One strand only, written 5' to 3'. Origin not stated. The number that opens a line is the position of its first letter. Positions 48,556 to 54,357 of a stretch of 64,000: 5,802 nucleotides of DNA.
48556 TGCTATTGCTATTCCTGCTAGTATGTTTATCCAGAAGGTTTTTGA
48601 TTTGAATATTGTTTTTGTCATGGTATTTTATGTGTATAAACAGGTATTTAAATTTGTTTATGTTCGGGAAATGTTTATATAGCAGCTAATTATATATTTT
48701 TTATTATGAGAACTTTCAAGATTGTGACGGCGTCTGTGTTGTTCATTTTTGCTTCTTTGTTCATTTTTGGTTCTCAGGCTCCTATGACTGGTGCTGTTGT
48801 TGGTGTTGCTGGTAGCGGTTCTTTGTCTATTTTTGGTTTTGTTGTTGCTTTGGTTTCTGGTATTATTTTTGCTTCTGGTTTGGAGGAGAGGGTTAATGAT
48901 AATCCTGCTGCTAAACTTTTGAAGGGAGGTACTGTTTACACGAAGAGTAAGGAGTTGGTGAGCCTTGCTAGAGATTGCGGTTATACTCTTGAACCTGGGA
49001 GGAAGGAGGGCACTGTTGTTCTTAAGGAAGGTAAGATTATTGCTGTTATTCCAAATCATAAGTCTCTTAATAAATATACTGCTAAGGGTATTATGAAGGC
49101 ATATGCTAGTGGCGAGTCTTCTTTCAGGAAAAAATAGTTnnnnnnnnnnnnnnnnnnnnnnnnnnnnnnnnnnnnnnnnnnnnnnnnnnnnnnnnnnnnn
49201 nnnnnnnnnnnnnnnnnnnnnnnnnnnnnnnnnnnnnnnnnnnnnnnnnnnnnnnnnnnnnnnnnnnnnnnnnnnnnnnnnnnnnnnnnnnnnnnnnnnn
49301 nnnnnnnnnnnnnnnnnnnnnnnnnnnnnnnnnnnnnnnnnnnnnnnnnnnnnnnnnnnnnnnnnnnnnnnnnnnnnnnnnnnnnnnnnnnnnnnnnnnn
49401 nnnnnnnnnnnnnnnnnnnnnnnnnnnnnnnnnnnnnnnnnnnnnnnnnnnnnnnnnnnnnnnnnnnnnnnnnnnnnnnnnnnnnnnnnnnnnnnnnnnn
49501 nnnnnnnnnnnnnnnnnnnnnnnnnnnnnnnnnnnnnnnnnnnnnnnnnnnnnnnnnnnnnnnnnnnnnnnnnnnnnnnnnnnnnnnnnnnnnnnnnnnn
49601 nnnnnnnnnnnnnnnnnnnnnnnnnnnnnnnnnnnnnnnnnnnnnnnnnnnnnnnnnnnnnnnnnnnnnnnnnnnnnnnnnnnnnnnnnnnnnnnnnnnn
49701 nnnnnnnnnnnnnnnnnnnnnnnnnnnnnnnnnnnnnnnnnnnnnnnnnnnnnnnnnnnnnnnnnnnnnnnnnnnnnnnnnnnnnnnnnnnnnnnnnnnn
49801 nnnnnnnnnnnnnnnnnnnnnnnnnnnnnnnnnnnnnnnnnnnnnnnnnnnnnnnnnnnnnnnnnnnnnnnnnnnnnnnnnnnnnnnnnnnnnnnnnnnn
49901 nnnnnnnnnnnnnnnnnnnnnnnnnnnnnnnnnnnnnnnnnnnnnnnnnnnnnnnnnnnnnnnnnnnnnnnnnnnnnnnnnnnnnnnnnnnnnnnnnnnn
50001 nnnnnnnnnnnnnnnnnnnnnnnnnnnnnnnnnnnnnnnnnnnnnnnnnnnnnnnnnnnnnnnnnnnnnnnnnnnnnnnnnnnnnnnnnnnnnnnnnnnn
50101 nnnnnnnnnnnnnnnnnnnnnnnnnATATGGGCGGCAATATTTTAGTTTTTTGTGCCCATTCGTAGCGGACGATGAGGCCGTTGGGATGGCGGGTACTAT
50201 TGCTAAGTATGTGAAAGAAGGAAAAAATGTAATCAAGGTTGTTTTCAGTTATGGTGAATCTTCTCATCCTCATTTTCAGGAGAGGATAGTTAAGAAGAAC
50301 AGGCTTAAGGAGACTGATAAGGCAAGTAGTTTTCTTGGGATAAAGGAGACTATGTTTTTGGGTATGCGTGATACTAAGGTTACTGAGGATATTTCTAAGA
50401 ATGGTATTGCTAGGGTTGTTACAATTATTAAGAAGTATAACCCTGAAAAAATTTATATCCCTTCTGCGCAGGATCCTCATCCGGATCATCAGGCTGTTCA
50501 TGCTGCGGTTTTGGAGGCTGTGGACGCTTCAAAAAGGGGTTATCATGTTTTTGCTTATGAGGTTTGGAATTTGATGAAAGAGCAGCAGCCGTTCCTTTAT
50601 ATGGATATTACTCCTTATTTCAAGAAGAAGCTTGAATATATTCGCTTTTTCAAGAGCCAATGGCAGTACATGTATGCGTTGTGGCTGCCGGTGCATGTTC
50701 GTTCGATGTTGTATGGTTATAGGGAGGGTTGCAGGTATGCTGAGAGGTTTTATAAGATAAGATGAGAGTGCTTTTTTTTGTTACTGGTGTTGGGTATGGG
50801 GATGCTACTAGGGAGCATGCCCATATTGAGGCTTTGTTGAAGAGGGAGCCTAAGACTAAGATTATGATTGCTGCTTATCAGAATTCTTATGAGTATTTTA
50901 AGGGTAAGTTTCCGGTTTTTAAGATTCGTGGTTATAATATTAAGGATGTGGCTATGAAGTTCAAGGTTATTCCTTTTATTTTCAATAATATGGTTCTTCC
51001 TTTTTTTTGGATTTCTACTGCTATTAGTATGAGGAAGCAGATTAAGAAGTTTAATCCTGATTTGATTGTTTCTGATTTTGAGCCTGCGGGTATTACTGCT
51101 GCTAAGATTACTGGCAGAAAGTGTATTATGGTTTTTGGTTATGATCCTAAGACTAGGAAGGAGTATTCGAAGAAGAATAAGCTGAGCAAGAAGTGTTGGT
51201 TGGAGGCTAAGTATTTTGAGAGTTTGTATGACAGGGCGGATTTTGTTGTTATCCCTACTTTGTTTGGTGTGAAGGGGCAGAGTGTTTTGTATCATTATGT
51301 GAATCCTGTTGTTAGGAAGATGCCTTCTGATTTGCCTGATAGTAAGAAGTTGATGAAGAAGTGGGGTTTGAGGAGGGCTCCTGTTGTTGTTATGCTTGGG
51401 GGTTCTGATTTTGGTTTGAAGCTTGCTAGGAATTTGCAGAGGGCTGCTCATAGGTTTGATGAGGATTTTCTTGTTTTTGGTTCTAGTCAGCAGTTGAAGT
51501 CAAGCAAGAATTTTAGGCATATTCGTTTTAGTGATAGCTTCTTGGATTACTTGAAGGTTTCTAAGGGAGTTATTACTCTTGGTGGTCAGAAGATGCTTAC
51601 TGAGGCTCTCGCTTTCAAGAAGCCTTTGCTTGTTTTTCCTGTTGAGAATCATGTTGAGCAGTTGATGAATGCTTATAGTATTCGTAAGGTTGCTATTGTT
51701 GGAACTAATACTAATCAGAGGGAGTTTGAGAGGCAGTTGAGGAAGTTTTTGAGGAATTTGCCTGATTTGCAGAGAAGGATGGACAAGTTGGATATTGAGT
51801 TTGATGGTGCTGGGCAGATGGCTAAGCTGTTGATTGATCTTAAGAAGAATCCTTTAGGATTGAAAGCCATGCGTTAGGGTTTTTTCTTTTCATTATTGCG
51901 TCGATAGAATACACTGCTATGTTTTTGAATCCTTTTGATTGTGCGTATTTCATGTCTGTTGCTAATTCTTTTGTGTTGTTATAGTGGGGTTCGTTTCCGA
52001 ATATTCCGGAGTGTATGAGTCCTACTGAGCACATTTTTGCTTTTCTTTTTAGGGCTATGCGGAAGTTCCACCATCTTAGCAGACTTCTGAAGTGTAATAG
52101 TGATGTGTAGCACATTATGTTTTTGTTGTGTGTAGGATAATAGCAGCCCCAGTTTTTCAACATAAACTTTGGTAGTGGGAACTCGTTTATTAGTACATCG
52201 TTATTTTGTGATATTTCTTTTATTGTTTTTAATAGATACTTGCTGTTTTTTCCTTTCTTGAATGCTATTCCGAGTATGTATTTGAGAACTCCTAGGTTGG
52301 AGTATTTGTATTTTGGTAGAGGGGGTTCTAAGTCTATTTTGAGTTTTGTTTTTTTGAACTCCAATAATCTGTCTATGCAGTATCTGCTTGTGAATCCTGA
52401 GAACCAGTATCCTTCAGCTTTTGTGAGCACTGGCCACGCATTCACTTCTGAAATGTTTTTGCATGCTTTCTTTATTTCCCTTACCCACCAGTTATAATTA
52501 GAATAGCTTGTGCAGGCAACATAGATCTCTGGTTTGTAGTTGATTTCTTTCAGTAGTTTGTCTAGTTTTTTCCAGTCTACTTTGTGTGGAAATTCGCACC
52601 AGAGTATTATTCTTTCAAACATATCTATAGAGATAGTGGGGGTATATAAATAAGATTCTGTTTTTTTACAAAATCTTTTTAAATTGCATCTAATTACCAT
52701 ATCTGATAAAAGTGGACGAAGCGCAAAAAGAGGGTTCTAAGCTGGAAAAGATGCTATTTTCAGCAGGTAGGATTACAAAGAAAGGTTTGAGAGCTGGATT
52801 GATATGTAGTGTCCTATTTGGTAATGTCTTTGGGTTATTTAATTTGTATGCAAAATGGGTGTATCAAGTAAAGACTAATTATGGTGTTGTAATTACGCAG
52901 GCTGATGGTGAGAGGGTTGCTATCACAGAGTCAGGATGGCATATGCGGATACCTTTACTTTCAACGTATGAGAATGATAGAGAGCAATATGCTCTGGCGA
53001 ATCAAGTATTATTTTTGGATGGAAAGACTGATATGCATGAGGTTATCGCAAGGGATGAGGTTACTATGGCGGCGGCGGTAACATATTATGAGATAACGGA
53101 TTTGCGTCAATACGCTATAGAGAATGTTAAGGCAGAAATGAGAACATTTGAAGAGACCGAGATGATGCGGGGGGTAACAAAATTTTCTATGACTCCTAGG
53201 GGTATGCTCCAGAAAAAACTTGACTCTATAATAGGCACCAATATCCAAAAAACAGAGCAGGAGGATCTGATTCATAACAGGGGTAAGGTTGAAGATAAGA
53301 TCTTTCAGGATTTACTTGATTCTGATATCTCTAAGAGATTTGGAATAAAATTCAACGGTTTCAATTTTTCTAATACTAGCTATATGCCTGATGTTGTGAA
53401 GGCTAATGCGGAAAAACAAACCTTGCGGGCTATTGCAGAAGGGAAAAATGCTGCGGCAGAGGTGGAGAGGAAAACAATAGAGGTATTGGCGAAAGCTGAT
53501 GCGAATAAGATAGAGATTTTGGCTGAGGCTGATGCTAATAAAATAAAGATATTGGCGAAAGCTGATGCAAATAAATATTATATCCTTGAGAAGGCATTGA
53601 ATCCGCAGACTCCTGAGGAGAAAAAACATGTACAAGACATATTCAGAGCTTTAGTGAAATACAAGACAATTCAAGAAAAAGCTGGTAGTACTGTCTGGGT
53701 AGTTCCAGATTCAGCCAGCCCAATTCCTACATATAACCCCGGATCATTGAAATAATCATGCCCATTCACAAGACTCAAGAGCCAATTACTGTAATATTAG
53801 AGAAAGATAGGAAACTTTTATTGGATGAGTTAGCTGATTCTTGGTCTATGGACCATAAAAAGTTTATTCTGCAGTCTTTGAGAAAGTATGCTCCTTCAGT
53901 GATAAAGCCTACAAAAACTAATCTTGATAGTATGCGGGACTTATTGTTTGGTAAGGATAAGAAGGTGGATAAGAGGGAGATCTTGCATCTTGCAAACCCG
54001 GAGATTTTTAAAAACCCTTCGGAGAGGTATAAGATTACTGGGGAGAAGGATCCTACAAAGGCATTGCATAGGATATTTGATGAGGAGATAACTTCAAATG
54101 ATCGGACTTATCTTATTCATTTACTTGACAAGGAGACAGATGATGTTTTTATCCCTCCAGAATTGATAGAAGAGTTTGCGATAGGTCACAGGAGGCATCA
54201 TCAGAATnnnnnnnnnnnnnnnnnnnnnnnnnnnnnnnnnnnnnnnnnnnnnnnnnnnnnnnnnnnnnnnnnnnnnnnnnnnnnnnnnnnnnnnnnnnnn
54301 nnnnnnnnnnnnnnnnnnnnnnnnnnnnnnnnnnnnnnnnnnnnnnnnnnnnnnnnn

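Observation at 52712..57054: SPFH/band-7 protein translationally coupled to a two-AAA+-module Lon-protease-domain protein (HflKC/FtsH-like pairing with a Lon catalytic domain)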

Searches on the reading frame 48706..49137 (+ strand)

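Call 14: search_protein_families(library=pfam, proteins=[window:48706-49137:+], max_evalue=0.001)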
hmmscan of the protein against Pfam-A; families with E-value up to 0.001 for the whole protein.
window:48706-49137:+ (143 aa): 1 family
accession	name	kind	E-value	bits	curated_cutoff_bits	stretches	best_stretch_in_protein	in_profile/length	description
PF07927.17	HicA_toxin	-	0.00028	21.4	27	1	82-131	2-54/58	HicA toxin of bacterial toxin-antitoxin,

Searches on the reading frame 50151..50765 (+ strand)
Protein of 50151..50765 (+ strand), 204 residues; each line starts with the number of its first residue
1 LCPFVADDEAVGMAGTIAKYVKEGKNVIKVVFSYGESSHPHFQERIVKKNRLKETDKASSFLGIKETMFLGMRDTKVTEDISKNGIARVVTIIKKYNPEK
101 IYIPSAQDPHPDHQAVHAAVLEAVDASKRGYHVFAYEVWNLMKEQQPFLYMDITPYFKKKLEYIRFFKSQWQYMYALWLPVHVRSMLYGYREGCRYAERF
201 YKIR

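Call 13: search_protein_families(library=pfam, proteins=[window:50151-50765:+], max_evalue=0.001)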
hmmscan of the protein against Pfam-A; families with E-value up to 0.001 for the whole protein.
window:50151-50765:+ (204 aa): 1 family
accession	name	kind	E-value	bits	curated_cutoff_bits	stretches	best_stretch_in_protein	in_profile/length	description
PF02585.22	PIG-L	-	2.6e-22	80.1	28.2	1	7-124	8-129/129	GlcNAc-PI de-N-acetylase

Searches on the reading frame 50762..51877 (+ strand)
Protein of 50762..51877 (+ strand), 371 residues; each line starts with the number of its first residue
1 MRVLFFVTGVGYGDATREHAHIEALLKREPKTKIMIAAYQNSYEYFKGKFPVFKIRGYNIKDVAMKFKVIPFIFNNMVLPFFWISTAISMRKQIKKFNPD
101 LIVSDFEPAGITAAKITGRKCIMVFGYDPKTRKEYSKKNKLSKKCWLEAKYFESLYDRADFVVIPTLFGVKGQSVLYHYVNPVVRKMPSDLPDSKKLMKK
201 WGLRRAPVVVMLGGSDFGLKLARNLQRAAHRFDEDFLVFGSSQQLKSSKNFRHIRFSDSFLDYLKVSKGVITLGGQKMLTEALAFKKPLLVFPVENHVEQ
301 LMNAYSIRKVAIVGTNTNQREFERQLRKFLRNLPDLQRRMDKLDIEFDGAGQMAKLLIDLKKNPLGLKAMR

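Call 13: search_protein_families(library=pfam, proteins=[window:50762-51877:+], max_evalue=0.001)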
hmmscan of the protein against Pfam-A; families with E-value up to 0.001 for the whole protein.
window:50762-51877:+ (371 aa): 2 families
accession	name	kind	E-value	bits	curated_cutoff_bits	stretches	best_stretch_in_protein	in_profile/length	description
PF13528.12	Glyco_trans_1_3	-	2.2e-29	103.1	25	1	1-334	1-322/322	Glycosyl transferase family 1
PF04101.22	Glyco_tran_28_C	-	5.7e-08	33.4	22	1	243-335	47-146/166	Glycosyltransferase family 28 C-terminal domain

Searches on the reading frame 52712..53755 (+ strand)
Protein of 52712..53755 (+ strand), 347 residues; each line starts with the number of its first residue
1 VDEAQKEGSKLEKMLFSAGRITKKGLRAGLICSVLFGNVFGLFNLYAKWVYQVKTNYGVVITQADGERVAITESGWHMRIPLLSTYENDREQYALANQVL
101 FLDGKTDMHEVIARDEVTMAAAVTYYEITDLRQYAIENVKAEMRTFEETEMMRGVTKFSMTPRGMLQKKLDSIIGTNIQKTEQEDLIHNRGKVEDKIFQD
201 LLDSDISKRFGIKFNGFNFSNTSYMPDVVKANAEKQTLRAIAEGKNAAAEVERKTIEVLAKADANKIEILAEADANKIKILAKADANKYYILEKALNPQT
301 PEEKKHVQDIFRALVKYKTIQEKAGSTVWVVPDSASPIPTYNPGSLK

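Call 7: search_protein_families(library=pfam, proteins=[window:52712-53755:+], max_evalue=0.1)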
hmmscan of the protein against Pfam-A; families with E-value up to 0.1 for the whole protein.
window:52712-53755:+ (347 aa): 2 families
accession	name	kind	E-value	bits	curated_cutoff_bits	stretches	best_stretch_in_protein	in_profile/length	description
PF01145.31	Band_7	-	9.9e-10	39.2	23.6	1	56-252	7-172/176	SPFH domain / Band 7 family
PF16162.10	KwaB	-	0.025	15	26.3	1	88-190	42-144/186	Kiwa protein KwaB-like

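Call 8: search_protein_families(library=padloc, proteins=[window:52712-53755:+], max_evalue=0.1)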
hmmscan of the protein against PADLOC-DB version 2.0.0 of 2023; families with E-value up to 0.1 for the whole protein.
window:52712-53755:+ (347 aa): 0 families

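Call 9: search_protein_families(library=ncbifam, proteins=[window:52712-53755:+], max_evalue=0.1)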
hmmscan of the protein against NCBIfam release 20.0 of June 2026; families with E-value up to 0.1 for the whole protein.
window:52712-53755:+ (347 aa): 1 family
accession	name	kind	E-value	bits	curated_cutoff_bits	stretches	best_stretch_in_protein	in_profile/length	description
TIGR01932.1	hflC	equivalog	0.00067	18.6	134.4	1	56-296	33-278/318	protease modulator HflC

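Call 34: find_homologous_proteins(query=window:52751-53755:+, max_evalue=0.00001)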
Query window:52751-53755:+ (334 aa): 12 proteins with E <= 0.00001 among 5359 candidates.
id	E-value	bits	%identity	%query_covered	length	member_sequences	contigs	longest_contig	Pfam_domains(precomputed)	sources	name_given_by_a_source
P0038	2.9e-216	735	100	100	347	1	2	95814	PF01145.32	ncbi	ncbi:MAG: SPFH domain-containing protein [archaeon]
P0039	1.9e-111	390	54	100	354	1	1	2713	PF01145.32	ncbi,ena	-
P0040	6.4e-100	353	52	99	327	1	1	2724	PF01145.32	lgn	-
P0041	9.4e-100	352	52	99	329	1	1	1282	PF01145.32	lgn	-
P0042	2.0e-99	351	52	99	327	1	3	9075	PF01145.32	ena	-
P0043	2.7e-98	347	52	98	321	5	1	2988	PF01145.32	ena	-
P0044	7.9e-96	339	52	98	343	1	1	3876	PF01145.32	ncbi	-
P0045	6.0e-92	326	50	99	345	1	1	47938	PF01145.32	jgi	jgi:regulator of protease activity HflC (stomatin/prohibitin superfamily)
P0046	3.7e-85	304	47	99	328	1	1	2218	PF01145.32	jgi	jgi:regulator of protease activity HflC (stomatin/prohibitin superfamily)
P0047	5.1e-82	294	47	98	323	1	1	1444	PF01145.32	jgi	jgi:regulator of protease activity HflC (stomatin/prohibitin superfamily)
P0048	6.0e-77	277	46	99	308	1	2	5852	PF01145.32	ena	-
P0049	3.5e-76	275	44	99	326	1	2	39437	PF01145.32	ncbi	ncbi:MAG: SPFH domain-containing protein [Candidatus Woesearchaeota archaeon]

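Call 55: search_solved_structures(query=A2, max_evalue=0.01)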
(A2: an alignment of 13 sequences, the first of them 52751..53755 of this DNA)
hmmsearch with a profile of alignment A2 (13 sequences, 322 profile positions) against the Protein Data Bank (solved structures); distinct sequences matched with E-value up to 0.01: 11.
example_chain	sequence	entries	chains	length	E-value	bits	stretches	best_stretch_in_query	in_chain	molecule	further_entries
8z5g_A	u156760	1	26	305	2.7e-08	36.7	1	72-223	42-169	Protein QmcA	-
3bk6_A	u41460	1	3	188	2.2e-06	30.4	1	105-255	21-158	PH stomatin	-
9wkz_A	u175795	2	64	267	2.9e-05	26.7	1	103-257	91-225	Stomatin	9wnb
9wmj_A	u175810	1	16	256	2.9e-05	26.7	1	103-257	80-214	Stomatin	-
9z7u_F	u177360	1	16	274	3.1e-05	26.6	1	103-257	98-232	Stomatin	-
9oh9_A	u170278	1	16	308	3.8e-05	26.3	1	103-257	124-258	Stomatin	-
2rpb_A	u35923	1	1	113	0.00099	21.7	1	103-214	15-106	hypothetical membrane protein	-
4fvf_A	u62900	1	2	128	0.0024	20.4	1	102-227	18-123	Stomatin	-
4fvg_A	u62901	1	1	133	0.0026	20.3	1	102-227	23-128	Stomatin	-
4fvj_A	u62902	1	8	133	0.0028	20.2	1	102-227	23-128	Stomatin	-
7wh3_A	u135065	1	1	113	0.0082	18.6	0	103-215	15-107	Stomatin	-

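Call 56: search_protein_families(library=pfam, alignment_id=A2, max_evalue=0.01)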
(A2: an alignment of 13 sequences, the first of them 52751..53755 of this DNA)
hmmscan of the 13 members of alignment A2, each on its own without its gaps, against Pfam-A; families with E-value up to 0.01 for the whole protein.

A. member 1, window:52751-53755:+ (334 aa): 1 family
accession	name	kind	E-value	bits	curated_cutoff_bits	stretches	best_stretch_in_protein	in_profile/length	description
PF01145.31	Band_7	-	8.9e-10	39.3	23.6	1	43-239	7-172/176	SPFH domain / Band 7 family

B. families by the number of members that match (of 13 scanned): 1 family
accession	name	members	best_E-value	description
PF01145.31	Band_7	13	1.1e-20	SPFH domain / Band 7 family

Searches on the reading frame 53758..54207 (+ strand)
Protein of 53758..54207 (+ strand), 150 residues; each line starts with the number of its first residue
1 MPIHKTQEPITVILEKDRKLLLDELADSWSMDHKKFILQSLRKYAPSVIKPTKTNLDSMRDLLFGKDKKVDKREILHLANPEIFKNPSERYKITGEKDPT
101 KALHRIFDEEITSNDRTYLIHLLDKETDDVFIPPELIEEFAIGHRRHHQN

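Call 53: search_protein_families(library=pfam, proteins=[window:53758-54207:+], max_evalue=10)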
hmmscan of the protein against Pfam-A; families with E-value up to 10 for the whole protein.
seq(150 aa): 2 families
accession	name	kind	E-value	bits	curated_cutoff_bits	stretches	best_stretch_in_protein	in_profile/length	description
PF22707.2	S1CSD-TOTE-2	-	0.0064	16.9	27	1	127-145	17-35/60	S1/CSD-like domain 2 of the TOTE conflict systems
PF21220.3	RecQ-1-like_HTH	-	0.075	13.6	27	1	10-37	5-32/51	RecQ-1-like, helix-turn-helix domain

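Call 82: search_solved_structures(query=A4, max_evalue=10)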
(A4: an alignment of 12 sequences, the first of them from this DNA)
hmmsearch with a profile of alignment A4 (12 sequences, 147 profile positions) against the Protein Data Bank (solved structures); distinct sequences matched with E-value up to 10: 9.
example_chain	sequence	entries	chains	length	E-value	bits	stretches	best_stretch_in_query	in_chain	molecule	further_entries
7etr_A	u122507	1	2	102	0.041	17.2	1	5-68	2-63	Transcriptional regulator CopG family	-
6iya_A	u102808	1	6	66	0.068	16.5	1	5-61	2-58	Transcriptional regulator CopG family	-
1r6a_A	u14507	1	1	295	0.081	16.2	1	14-58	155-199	Genome polyprotein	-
3evg_A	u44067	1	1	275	0.082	16.2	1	14-59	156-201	RNA-directed RNA polymerase NS5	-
8t12_B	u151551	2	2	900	0.32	14.3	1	14-59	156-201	Non-structural protein 5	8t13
6kr2_A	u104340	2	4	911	0.32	14.3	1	14-59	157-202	Genome polyprotein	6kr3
5zqk_A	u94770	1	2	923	0.33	14.3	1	14-59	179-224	Non Structural Protein 5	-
9dtt_A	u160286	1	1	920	0.33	14.3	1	14-59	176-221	RNA-directed RNA polymerase NS5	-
1l9k_A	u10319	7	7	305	0.77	13.1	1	14-58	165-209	RNA-DIRECTED RNA POLYMERASE | type II methyltransferase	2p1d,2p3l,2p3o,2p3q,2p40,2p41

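Call 83: search_protein_families(library=pfam, alignment_id=A4, max_evalue=1)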
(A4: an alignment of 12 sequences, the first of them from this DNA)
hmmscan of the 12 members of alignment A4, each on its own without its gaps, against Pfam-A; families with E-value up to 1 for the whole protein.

A. member 1, seq(150 aa): 2 families
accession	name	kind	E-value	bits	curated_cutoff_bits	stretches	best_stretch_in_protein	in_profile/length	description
PF22707.2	S1CSD-TOTE-2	-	0.0064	16.9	27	1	127-145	17-35/60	S1/CSD-like domain 2 of the TOTE conflict systems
PF21220.3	RecQ-1-like_HTH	-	0.075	13.6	27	1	10-37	5-32/51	RecQ-1-like, helix-turn-helix domain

B. families by the number of members that match (of 12 scanned): 14 families
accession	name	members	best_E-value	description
PF22707.2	S1CSD-TOTE-2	2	0.0064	S1/CSD-like domain 2 of the TOTE conflict systems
PF09648.15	YycI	1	0.0034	YycI protein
PF01877.22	RNA_binding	1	0.0074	RNA binding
PF06021.17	Gly_acyl_tr_N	1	0.017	Aralkyl acyl-CoA:amino acid N-acyltransferase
PF13354.11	Beta-lactamase2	1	0.019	Beta-lactamase enzyme family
PF09447.15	Cnl2_NKP2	1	0.041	Cnl2/NKP2 family protein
PF05064.18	Nsp1_C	1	0.062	Nsp1-like C-terminal region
PF04364.18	DNA_pol3_chi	1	0.064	DNA polymerase III chi subunit, HolC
PF18915.5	DUF5667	1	0.064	Domain of unknown function (DUF5667)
PF21220.3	RecQ-1-like_HTH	1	0.075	RecQ-1-like, helix-turn-helix domain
PF00647.24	EF1G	1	0.098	Elongation factor 1 gamma, conserved domain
PF10910.14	Phage_gene29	1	0.12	Phage gene 29 protein family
PF18294.6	Pept_S41_N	1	0.16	Peptidase S41 N-terminal domain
PF11586.13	DUF3242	1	0.16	Protein of unknown function (DUF3242)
